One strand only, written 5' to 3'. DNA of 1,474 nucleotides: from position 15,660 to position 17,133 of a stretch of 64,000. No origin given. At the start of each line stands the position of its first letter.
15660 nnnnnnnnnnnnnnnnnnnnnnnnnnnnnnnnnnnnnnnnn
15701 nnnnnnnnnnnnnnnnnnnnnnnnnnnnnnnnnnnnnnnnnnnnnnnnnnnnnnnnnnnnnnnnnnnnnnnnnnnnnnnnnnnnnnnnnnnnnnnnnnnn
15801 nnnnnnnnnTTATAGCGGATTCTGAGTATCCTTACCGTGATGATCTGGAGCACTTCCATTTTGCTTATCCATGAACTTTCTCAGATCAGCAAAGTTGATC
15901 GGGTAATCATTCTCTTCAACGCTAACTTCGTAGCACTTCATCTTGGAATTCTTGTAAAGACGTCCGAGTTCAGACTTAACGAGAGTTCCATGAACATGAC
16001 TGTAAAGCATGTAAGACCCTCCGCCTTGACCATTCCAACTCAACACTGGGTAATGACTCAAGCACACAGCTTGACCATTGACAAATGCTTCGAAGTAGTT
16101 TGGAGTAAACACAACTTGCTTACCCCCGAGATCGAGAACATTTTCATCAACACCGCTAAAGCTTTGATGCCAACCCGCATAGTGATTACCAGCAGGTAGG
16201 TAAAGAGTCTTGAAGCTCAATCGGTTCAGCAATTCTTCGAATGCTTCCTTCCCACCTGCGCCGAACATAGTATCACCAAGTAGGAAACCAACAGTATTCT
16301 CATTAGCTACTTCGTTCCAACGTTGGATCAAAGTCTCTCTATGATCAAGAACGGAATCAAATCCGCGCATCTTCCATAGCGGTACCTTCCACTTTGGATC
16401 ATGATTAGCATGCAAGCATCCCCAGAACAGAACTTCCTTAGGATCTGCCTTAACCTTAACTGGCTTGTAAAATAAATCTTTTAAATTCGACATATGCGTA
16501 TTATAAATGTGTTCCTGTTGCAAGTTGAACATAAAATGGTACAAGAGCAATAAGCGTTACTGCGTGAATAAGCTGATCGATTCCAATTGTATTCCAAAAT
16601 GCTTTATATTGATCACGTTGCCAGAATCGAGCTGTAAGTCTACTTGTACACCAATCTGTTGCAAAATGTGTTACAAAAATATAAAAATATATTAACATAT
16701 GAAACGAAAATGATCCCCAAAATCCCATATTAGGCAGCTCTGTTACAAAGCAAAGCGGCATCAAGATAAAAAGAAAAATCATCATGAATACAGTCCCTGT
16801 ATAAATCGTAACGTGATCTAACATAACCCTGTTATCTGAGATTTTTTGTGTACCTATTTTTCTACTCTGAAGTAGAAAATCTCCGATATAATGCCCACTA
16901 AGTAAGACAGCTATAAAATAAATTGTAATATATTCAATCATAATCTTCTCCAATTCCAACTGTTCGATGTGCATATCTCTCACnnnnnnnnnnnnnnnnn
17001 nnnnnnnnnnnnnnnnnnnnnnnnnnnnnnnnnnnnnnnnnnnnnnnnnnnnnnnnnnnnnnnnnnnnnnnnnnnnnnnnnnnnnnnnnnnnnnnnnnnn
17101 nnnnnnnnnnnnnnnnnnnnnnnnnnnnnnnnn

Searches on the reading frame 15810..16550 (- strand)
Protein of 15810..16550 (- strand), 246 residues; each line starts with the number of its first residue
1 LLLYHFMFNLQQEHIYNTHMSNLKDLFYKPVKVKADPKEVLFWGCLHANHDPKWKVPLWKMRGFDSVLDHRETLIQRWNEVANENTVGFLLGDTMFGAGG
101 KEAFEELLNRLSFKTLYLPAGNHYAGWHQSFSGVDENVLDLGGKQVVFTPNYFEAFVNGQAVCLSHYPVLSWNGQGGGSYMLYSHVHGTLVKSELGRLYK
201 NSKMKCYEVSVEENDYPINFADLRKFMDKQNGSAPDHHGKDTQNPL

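Call 10: search_protein_families(library=pfam, proteins=[window:15810-16550:-], max_evalue=0.01)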
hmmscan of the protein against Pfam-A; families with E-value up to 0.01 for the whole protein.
window:15810-16550:- (246 aa): 0 families

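Call 11: search_protein_families(library=phrogs, proteins=[window:15810-16550:-], max_evalue=0.001)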
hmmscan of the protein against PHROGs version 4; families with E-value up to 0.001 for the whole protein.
window:15810-16550:- (246 aa): 1 family
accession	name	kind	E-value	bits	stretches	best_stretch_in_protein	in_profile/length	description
phrog_547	-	other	7.2e-31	108.1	1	28-241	19-213/245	phosphoesterase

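Call 41: search_solved_structures(query=window:15810-16550:-, max_evalue=1)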
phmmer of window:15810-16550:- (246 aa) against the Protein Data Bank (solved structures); distinct sequences matched with E-value up to 1: 0.

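Call 45: search_protein_families(library=ncbifam, proteins=[window:15810-16550:-], max_evalue=0.001)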
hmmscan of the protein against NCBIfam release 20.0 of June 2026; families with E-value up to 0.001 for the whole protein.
window:15810-16550:- (246 aa): 0 families

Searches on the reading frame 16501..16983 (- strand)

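Call 10: search_protein_families(library=pfam, proteins=[window:16501-16983:-], max_evalue=0.01)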
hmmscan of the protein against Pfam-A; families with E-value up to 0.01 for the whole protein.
window:16501-16983:- (160 aa): 2 families
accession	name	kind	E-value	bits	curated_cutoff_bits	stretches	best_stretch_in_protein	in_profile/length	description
PF11750.13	DUF3307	-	7.3e-09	36.2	23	1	25-154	3-112/127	Protein of unknown function (DUF3307)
PF01490.24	Aa_trans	-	2.2e-05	23.8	25.6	1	59-115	121-177/410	Transmembrane amino acid transporter protein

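Call 11: search_protein_families(library=phrogs, proteins=[window:16501-16983:-], max_evalue=0.001)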
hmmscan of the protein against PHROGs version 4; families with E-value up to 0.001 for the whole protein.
window:16501-16983:- (160 aa): 1 family
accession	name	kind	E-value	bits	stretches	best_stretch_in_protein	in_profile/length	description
phrog_2470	-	moron, auxiliary metabolic gene and host takeover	1.1e-15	58.9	1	20-151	5-116/119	membrane protein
